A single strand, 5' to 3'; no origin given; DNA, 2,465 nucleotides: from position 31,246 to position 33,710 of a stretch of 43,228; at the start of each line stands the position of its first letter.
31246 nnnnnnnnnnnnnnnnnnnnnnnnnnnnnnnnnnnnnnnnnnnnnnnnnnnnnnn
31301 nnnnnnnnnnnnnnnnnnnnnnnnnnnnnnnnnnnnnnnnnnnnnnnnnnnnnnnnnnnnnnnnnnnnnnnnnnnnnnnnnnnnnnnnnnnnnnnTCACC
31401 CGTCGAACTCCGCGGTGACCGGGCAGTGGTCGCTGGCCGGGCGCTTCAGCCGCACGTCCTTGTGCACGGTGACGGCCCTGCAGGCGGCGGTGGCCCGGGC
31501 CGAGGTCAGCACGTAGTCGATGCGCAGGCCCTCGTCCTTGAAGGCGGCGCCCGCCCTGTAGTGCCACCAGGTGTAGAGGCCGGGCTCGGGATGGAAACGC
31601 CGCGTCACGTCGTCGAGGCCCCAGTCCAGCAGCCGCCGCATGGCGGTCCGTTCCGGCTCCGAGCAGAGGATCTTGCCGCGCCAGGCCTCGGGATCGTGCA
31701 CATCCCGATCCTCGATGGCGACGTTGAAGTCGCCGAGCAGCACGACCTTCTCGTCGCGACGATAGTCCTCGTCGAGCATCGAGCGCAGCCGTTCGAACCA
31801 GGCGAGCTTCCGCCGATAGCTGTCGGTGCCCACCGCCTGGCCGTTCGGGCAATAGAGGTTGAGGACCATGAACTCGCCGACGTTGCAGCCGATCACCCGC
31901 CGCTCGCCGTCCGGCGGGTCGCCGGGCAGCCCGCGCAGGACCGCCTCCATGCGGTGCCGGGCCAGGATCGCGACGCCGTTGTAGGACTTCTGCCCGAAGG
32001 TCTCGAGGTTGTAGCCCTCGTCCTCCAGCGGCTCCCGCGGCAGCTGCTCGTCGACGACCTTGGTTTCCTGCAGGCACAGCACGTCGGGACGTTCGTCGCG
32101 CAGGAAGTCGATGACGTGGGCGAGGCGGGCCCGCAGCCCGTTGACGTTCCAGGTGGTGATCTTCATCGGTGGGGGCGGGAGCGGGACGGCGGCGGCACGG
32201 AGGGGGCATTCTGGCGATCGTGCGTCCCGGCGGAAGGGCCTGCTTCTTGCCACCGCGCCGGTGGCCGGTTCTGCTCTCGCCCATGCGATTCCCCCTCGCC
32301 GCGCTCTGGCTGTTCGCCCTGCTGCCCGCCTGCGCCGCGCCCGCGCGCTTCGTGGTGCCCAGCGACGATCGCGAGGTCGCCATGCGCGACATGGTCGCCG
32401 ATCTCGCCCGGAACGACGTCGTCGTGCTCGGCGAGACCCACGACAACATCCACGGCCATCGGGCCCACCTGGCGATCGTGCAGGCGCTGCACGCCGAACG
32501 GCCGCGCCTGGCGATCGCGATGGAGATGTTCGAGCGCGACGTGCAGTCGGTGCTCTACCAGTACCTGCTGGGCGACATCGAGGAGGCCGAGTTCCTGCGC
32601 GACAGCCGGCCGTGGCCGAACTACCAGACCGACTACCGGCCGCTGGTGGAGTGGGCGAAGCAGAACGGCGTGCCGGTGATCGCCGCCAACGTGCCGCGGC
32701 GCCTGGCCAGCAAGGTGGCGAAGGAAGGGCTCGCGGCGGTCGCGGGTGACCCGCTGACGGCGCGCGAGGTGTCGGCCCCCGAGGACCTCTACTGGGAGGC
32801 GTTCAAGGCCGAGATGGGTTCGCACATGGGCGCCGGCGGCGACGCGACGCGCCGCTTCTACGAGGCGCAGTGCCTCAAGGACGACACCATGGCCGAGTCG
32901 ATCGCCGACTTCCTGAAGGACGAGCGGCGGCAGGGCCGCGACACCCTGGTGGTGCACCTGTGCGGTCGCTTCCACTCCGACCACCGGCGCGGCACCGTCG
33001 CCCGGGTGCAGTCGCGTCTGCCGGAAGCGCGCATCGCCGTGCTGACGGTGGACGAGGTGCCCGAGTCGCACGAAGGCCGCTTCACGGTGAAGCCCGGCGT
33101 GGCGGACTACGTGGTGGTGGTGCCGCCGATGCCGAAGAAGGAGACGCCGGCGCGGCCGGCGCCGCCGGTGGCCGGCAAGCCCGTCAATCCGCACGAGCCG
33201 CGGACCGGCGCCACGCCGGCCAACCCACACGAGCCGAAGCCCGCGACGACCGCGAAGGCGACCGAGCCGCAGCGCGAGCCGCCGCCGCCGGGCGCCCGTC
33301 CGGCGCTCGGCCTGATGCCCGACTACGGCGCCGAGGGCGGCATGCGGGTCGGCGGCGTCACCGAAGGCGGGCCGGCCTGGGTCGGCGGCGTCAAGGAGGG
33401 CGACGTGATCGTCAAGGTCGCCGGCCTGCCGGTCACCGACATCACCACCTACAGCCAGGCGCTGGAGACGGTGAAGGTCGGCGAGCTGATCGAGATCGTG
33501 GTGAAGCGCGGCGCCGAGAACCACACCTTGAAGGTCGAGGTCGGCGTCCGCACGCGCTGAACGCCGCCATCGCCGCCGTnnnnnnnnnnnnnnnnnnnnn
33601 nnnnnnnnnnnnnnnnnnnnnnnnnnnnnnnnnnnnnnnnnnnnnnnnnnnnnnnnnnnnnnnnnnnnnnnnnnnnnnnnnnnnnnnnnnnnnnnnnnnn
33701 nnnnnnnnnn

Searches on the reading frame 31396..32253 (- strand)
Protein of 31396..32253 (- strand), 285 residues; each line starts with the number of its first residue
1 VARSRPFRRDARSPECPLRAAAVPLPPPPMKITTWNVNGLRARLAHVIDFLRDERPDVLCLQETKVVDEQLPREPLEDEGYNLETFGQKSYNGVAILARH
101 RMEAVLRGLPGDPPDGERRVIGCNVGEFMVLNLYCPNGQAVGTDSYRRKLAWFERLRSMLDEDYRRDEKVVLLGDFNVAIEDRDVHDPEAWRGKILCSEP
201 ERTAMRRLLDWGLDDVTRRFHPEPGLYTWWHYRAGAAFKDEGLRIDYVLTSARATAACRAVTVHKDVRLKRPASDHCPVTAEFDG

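Call 106: search_protein_families(library=pfam, max_evalue=0.001, proteins=[window:31396-32253:-])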
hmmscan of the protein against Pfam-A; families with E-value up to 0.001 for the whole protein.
window:31396-32253:- (285 aa): 1 family
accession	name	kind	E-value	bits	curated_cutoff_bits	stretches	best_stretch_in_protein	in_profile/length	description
PF03372.29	Exo_endo_phos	-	1.7e-33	116.6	24.5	1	34-276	2-225/225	Endonuclease/Exonuclease/phosphatase family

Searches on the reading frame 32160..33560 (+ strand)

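Call 53: search_protein_families(library=pfam, max_evalue=0.001, proteins=[window:32160-33560:+])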
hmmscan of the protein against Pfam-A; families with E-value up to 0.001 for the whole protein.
window:32160-33560:+ (466 aa): 4 families
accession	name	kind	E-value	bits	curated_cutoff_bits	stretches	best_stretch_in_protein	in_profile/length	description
PF04187.18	Cofac_haem_bdg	-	3.2e-61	207.5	27.7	1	78-283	1-213/213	Haem-binding uptake, Tiki superfamily, ChaN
PF17820.7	PDZ_6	-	4.6e-10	39.5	27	1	397-450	2-54/54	PDZ domain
PF13180.12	PDZ_2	-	7e-09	36.3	27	1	392-461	11-80/80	PDZ domain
PF00595.29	PDZ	-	3.8e-05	24.4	23.2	1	390-448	19-80/81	PDZ domain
